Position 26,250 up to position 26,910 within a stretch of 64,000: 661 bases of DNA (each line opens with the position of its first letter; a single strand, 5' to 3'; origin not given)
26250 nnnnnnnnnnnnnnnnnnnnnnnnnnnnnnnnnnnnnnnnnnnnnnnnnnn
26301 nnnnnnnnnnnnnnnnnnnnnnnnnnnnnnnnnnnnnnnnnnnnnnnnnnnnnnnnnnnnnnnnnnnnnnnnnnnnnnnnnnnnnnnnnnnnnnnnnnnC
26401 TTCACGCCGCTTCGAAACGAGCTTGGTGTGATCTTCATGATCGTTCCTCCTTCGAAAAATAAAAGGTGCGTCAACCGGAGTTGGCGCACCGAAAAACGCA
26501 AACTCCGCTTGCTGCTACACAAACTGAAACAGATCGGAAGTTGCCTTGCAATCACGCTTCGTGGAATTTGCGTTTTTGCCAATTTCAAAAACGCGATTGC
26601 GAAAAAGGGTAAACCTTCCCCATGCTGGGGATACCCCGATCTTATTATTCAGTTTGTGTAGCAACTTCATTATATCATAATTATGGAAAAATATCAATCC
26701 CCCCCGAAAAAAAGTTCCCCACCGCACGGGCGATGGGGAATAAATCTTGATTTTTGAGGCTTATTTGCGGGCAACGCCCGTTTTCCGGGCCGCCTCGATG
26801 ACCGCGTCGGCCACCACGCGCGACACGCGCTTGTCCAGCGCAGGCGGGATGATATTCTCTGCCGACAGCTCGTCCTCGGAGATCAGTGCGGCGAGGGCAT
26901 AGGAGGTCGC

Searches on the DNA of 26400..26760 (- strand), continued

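Call 48: search_with_rna_model(model_id=R1, sources=[L101, L102, L103, L104, L105, L106, L107, L108, L109, L110, L111, L112, L113, L114, L115, L116, L117, L118, L119, L120, L121, L122, L123, L124, L125, L126, L127, L128, L129, L130, L131, L132, L133, L134, L135, L136, L137, L138, L139, L140, L143, L144, L145, L146, L147, L148, L149, L151, L152, L153, L154, L155, L156, L157, L159], max_evalue=0.001)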
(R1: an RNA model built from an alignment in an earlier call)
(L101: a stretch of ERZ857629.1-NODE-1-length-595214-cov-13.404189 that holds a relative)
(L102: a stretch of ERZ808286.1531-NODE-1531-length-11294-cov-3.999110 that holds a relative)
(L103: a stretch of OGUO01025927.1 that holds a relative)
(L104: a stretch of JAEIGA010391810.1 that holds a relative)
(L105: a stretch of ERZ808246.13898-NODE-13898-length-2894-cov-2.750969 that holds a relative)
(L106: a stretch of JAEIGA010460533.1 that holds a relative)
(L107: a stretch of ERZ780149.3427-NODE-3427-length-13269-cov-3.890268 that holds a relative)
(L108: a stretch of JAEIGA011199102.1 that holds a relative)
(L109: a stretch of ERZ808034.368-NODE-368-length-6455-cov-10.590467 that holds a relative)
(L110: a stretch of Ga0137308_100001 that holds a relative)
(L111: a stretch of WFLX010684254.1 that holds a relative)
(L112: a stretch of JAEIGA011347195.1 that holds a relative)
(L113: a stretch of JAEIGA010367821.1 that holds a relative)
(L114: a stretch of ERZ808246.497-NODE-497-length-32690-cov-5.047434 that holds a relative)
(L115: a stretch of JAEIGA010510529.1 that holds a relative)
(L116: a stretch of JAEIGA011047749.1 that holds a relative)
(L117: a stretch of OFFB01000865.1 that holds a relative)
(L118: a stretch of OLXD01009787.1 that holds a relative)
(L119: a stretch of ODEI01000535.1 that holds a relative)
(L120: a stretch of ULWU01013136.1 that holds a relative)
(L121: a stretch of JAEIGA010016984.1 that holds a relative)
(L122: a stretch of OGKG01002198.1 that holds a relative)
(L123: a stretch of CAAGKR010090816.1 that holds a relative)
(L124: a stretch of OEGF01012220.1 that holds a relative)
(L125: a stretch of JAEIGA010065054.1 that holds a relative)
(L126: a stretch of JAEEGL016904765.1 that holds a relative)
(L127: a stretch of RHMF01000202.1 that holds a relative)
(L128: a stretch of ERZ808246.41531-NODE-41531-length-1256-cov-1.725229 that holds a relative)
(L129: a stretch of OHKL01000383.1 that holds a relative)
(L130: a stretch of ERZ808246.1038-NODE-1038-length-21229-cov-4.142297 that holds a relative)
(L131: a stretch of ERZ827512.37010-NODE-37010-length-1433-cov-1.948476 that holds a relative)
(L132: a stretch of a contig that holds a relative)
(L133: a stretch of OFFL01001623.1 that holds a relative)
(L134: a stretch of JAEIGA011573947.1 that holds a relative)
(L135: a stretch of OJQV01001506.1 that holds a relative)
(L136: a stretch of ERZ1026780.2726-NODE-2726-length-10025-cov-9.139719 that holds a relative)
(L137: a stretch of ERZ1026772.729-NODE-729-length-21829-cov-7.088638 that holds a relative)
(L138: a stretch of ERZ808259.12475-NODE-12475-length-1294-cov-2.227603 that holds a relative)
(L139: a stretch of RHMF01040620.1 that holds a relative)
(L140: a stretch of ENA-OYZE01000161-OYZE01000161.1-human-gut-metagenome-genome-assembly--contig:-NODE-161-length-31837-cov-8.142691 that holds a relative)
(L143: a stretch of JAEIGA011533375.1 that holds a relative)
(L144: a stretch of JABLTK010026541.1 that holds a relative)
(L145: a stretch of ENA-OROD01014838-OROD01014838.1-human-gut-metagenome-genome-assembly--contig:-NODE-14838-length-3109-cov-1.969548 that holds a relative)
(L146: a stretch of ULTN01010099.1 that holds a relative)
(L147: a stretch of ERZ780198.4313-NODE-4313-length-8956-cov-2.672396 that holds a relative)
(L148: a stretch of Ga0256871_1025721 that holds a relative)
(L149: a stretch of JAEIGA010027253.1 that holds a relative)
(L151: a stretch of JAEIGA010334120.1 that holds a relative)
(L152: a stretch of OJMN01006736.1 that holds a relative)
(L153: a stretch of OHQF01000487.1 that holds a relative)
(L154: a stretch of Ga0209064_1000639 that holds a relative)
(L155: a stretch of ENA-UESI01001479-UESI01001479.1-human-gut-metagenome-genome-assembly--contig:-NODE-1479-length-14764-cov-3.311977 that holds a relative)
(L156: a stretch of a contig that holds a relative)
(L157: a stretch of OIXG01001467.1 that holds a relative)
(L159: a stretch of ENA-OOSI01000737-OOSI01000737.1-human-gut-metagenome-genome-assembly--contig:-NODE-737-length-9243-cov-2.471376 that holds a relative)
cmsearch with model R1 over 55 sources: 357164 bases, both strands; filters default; matches with E-value up to 0.001: 63.
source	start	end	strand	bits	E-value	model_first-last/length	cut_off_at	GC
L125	4238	4418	+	157.4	3.8e-31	1-180/180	no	0.32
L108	864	1045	-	157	4.6e-31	1-180/180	no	0.3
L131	365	544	+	147.6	4.6e-29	1-180/180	no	0.32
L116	160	347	-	146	1e-28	1-180/180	no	0.36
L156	11085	11261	-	144.7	1.9e-28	1-180/180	no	0.36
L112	619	796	-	144.3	2.3e-28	1-180/180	no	0.33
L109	5865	6039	-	144.3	2.3e-28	1-180/180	no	0.37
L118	1338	1505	+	143.4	3.5e-28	1-180/180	no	0.41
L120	2858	3037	-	142.2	6.2e-28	1-180/180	no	0.33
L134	592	777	-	142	6.9e-28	1-180/180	no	0.34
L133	9615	9788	+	140.5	1.5e-27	1-180/180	no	0.35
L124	514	698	+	140.2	1.7e-27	1-180/180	no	0.35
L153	399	580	-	140.2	1.7e-27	1-180/180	no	0.32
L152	1261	1447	+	138.7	3.5e-27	1-180/180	no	0.34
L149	2052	2248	-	136.5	1e-26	1-180/180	no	0.36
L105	1814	1996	+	135.3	1.9e-26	1-180/180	no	0.38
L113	126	288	+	134.5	2.7e-26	1-180/180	no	0.31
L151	2153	2332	-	134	3.5e-26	1-180/180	no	0.36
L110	1930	2109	+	133.9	3.7e-26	1-180/180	no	0.33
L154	4342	4523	-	133.2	5.2e-26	1-180/180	no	0.37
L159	1096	1272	+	131.5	1.2e-25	1-180/180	no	0.37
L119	1659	1828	+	131.5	1.2e-25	1-180/180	no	0.38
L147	357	533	-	131.3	1.3e-25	1-180/180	no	0.37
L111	225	401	-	131.2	1.3e-25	1-180/180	no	0.31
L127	4473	4642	+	130.7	1.7e-25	1-180/180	no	0.37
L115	1515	1690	+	130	2.5e-25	1-180/180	no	0.32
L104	465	639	+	128.4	5.4e-25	1-180/180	no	0.31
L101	1079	1242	+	127.3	9e-25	1-180/180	no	0.35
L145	332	516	+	126.5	1.3e-24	1-180/180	no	0.43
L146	1491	1650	+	125.8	1.9e-24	1-180/180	no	0.38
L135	8691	8845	+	125.6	2.1e-24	1-180/180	no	0.36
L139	239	415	+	125.5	2.2e-24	1-180/180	no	0.3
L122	2468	2627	-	125.4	2.3e-24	1-180/180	no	0.36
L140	12579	12762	+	125.1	2.7e-24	1-180/180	no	0.38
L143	267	445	+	123.4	6.3e-24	1-180/180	no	0.35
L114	12354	12526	-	121.1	1.9e-23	1-180/180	no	0.33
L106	139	306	+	120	3.3e-23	1-180/180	no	0.34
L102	9920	10091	-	119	5.2e-23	1-180/180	no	0.37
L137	4242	4397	+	117.9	9.1e-23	1-180/180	no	0.36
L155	4178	4333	+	116.5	1.7e-22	1-180/180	no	0.37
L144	4534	4708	+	115.7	2.6e-22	1-180/180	no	0.33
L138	144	302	+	114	6.1e-22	1-180/180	no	0.39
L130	12716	12903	-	105.8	3.3e-20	1-180/180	no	0.26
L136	8075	8254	-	103.3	1.1e-19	1-180/180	no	0.33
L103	1099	1267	+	102.9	1.4e-19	1-180/180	no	0.46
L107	12607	12775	+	102.9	1.4e-19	1-180/180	no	0.46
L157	14514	14693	-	101.1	3.2e-19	1-180/180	no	0.29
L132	5349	5525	-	99.5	7.3e-19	1-180/180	no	0.28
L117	4712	4885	+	96.6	3e-18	1-180/180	no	0.25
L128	295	468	-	90.4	6.1e-17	1-180/180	no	0.32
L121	10969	11078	-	85.6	6.3e-16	68-180/180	5'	0.35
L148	2589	2759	-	82.5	2.8e-15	8-180/180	5'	0.36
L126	102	233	+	62.7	4.5e-11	1-180/180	no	0.4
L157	14098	14233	-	55.4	1.6e-09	1-180/180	no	0.37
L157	14306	14440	-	51.7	9.9e-09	1-180/180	no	0.32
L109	5885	6039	+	39.1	4.5e-06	1-158/180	no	0.36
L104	466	616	-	38.1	7.5e-06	2-157/180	no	0.3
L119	1647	1806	-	31.1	0.00022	1-180/180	no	0.37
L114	12377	12525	+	30.6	0.00029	2-157/180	no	0.31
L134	615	776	+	30.6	0.00029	2-157/180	no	0.34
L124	515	675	-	30.4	0.00031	2-157/180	no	0.34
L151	2175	2333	+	29.5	0.00049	1-159/180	no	0.35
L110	1931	2086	-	28.3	0.0009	2-157/180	no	0.31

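Call 61: search_with_rna_model(model_id=R1, sources=[L160, L161, L162, L163, L164, L165], max_evalue=0.01)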
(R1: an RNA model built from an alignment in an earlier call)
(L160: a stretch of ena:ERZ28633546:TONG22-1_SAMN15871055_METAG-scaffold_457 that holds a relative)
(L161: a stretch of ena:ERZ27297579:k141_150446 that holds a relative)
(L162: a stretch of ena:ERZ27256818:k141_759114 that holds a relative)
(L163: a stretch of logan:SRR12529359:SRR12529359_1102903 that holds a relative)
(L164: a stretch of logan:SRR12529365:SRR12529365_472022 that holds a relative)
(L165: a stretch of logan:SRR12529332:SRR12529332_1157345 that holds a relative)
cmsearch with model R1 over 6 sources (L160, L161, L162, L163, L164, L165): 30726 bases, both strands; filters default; matches with E-value up to 0.01: 11.
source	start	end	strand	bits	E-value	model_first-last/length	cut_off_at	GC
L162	3836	4002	+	73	2.6e-14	1-180/180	no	0.44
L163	233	399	+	73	2.6e-14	1-180/180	no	0.44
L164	233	399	+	73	2.6e-14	1-180/180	no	0.44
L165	2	168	+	73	2.6e-14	1-180/180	no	0.44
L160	3787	3954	+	62.3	4.7e-12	1-180/180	no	0.39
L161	3787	3954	+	62.3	4.7e-12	1-180/180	no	0.39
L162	3816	3980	-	22.2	0.0015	1-180/180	no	0.41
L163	213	377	-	22.2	0.0015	1-180/180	no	0.41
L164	213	377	-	22.2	0.0015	1-180/180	no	0.41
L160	3786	3932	-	18.3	0.0099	1-159/180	no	0.37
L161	3786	3932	-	18.3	0.0099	1-159/180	no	0.37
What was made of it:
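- On The new family defined here (CM R1): The orthologue L160 was not in the seed and scores 62 bits (call 61).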

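Call 67: search_dna_similar(query=window:26455-26700:-, collection=plasmids, mode=distant, max_evalue=0.001, max_rows=10)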
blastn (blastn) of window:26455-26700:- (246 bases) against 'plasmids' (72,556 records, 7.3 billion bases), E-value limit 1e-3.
No match.
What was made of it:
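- No plasmid match (call 67).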

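Call 72: search_with_rna_model(model_id=R1, sources=[L166, L167, L168], max_evalue=0.01)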
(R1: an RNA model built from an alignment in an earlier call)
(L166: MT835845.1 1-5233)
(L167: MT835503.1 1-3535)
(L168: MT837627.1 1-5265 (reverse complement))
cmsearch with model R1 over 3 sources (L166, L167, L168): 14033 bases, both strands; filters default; matches with E-value up to 0.01: 5.
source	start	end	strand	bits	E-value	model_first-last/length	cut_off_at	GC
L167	337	502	+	104.9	2e-21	1-180/180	no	0.37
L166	2076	2202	+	59.9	6.9e-12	1-180/180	no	0.35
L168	2882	3009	+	43.2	2.5e-08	1-180/180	no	0.42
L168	2881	2989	-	20.3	0.0017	1-159/180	no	0.39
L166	2065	2179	-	19.2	0.0029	1-180/180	no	0.3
